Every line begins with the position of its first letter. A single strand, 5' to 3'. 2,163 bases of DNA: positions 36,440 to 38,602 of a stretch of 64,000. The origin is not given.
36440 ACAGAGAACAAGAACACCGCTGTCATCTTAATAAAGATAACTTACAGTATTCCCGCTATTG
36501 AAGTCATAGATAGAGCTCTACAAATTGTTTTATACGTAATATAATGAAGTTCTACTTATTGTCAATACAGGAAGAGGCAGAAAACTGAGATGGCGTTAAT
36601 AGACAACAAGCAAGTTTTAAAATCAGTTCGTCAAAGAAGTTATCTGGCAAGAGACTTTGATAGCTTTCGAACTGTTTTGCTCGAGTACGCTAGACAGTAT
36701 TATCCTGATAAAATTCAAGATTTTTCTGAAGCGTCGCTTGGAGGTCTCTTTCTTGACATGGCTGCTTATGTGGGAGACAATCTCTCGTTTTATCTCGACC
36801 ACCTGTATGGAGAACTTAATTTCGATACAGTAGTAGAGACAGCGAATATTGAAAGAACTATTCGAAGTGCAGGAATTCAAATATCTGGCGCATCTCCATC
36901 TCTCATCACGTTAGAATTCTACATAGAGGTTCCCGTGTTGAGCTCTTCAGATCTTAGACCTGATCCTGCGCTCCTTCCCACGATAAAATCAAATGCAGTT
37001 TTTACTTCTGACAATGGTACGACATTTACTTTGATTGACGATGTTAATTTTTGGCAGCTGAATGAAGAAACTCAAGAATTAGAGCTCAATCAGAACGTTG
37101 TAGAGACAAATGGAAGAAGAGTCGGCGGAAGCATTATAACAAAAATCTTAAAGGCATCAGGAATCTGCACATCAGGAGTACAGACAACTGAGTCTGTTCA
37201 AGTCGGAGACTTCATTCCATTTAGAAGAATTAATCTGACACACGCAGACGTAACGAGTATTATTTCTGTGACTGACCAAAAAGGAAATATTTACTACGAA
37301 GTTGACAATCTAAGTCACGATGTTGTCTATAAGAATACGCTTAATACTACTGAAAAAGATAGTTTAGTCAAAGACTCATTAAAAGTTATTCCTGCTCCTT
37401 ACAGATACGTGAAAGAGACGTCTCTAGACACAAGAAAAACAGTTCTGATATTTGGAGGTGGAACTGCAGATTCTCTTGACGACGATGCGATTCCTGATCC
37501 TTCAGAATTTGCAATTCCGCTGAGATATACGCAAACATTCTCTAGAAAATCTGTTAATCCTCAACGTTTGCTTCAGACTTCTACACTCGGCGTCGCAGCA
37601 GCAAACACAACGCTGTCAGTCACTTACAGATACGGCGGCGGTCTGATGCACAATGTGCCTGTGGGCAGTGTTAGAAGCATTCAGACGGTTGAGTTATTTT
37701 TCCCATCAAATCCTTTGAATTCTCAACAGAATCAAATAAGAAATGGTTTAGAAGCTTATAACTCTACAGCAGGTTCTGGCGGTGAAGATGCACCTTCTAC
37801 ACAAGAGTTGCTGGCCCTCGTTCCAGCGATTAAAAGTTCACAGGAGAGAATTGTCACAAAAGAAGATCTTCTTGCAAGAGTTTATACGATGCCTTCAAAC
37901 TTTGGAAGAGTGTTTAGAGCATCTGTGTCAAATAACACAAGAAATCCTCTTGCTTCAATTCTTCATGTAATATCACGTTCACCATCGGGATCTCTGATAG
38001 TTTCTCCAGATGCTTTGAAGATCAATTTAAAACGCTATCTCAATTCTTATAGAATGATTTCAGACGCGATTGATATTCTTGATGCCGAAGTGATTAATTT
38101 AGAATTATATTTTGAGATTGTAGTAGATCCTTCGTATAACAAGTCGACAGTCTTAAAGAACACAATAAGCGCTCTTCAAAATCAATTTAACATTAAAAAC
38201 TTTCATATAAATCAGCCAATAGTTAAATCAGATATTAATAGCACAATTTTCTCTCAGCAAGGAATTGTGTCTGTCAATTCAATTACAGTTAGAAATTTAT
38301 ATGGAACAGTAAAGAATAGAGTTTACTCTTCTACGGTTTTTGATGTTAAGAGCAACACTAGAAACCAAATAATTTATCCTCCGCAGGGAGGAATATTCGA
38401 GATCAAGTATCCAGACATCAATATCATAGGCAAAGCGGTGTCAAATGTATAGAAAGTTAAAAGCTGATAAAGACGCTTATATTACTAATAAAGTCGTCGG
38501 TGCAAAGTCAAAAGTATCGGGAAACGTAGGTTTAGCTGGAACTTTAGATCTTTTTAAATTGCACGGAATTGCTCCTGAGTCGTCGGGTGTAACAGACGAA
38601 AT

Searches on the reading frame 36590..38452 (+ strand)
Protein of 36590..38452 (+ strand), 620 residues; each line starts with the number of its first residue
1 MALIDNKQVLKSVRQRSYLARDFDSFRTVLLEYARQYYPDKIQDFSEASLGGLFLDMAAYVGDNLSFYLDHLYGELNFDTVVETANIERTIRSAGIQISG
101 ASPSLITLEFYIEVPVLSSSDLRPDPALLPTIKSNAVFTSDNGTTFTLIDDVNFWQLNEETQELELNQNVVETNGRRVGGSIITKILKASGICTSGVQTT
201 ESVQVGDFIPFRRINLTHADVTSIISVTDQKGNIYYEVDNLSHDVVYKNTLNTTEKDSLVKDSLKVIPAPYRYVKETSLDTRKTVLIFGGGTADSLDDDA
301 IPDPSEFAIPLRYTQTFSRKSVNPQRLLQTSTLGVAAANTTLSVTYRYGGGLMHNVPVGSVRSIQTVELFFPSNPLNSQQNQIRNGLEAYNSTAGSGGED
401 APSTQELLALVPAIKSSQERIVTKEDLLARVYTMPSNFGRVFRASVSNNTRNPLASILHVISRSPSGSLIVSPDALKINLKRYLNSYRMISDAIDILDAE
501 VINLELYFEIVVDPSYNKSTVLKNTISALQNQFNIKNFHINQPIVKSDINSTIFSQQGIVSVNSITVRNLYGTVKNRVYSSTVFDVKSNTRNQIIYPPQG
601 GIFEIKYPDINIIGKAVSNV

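Call 7: search_protein_families(library=pfam, proteins=[window:36590-38452:+], max_evalue=0.01)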
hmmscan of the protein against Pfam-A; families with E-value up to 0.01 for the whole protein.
window:36590-38452:+ (620 aa): 0 families

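Call 8: search_protein_families(library=phrogs, proteins=[window:36590-38452:+], max_evalue=0.001)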
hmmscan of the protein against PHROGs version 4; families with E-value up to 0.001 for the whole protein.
window:36590-38452:+ (620 aa): 1 family
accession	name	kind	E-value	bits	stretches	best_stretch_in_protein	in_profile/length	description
phrog_10646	-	tail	2.3e-08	33.4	1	5-83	15-93/1142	baseplate wedge subunit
